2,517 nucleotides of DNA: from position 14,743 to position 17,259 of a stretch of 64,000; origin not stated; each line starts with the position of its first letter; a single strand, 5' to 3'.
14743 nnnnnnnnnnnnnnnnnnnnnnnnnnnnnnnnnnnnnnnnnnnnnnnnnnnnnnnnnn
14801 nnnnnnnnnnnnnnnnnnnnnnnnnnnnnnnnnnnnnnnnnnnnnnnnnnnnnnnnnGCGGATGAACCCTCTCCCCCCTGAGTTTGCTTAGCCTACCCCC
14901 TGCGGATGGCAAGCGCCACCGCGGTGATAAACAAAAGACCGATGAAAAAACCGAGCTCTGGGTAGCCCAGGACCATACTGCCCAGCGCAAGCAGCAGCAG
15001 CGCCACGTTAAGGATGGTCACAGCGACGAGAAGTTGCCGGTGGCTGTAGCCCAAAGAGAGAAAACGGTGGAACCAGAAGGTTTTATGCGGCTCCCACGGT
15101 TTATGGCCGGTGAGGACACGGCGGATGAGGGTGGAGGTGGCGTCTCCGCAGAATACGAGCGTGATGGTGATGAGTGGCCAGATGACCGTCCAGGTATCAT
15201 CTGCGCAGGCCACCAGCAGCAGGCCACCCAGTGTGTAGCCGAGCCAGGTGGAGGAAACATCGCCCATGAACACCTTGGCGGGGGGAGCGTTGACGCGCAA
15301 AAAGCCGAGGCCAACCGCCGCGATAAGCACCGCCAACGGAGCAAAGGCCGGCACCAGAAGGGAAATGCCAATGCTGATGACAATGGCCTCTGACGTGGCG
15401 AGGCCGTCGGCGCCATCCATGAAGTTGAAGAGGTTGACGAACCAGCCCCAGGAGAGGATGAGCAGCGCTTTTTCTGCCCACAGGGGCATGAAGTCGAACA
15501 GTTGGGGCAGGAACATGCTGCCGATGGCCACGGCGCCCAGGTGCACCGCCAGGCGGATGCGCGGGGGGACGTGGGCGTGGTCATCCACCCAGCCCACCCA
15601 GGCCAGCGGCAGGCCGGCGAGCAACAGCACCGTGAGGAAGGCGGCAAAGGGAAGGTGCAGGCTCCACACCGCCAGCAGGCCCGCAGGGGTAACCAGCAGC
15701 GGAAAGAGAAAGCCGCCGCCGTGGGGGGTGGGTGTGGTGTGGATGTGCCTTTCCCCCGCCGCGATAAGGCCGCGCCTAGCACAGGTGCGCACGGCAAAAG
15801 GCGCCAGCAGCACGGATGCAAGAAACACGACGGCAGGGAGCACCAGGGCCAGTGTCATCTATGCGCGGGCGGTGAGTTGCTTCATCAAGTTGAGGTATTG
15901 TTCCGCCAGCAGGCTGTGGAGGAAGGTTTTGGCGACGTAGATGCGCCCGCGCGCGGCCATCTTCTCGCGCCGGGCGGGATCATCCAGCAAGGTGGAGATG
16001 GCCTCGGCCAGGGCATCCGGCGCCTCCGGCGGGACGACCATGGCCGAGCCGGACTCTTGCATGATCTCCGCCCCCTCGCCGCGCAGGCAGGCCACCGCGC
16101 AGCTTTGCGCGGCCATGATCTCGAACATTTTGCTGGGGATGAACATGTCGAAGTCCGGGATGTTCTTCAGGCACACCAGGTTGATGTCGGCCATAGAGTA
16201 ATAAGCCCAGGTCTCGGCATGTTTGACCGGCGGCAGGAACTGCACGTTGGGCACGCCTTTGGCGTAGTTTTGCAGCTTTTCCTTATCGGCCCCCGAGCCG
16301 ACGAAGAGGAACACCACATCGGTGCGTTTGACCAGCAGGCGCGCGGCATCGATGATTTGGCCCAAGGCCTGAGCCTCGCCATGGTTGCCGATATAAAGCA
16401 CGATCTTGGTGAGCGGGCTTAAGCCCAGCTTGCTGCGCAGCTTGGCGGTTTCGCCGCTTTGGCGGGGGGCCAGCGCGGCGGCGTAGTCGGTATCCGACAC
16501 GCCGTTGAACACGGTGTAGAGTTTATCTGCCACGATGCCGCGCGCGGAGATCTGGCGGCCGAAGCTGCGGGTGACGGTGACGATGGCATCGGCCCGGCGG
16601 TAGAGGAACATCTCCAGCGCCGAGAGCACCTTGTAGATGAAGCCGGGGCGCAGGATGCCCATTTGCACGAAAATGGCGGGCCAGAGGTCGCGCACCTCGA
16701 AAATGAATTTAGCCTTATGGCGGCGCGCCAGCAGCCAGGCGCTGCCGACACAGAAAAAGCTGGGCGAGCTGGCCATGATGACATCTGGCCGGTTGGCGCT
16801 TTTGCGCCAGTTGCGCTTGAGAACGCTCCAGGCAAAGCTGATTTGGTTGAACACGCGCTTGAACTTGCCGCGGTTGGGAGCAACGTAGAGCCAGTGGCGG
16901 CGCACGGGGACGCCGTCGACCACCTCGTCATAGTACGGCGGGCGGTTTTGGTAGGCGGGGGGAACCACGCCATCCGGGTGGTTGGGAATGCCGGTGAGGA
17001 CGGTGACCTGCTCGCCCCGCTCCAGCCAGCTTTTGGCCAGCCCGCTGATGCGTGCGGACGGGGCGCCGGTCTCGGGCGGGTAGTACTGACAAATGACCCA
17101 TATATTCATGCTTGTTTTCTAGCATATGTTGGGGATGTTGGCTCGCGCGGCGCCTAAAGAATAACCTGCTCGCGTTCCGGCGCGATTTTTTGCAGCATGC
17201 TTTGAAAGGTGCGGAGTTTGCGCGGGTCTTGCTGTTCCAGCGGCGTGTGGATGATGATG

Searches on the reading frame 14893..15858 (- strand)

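Call 68: search_protein_families(library=pfam, proteins=[window:14893-15858:-], max_evalue=0.01)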
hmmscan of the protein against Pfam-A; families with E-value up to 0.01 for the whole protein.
window:14893-15858:- (321 aa): 1 family
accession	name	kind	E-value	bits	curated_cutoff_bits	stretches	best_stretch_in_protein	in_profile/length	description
PF00953.26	Glycos_transf_4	-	9.2e-25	87.9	27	1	76-216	2-158/160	Glycosyl transferase family 4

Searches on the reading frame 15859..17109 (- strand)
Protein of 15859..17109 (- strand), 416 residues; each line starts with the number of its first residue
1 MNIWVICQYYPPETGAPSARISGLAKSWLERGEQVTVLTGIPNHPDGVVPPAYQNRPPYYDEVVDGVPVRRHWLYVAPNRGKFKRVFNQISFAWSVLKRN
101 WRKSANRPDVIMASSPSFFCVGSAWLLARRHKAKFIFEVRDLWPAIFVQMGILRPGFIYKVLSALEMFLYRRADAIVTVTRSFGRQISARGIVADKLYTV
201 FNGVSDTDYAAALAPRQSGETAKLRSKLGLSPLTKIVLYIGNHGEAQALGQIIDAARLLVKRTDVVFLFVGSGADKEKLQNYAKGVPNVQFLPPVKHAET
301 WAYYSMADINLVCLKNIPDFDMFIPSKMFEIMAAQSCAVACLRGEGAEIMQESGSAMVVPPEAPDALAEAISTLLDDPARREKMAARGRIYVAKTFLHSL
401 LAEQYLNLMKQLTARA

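Call 30: search_protein_families(library=pfam, proteins=[window:15859-17109:-], max_evalue=0.001)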
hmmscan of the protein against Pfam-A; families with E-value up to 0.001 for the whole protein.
window:15859-17109:- (416 aa): 5 families
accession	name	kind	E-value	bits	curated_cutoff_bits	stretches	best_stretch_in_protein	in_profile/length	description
PF13579.12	Glyco_trans_4_4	-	7.2e-22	78.9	29.7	1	16-203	2-158/158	Glycosyl transferase 4-like domain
PF13692.12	Glyco_trans_1_4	-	7.8e-18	65.5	27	1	235-377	2-142/142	Glycosyl transferases group 1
PF00534.26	Glycos_transf_1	-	1.6e-17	64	26.4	1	223-389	4-170/172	Glycosyl transferases group 1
PF13439.12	Glyco_transf_4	-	1.5e-14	54.9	28.5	1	24-205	11-167/170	Glycosyltransferase Family 4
PF13524.12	Glyco_trans_1_2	-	4e-11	43.5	25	1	262-403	11-140/144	Glycosyl transferase-like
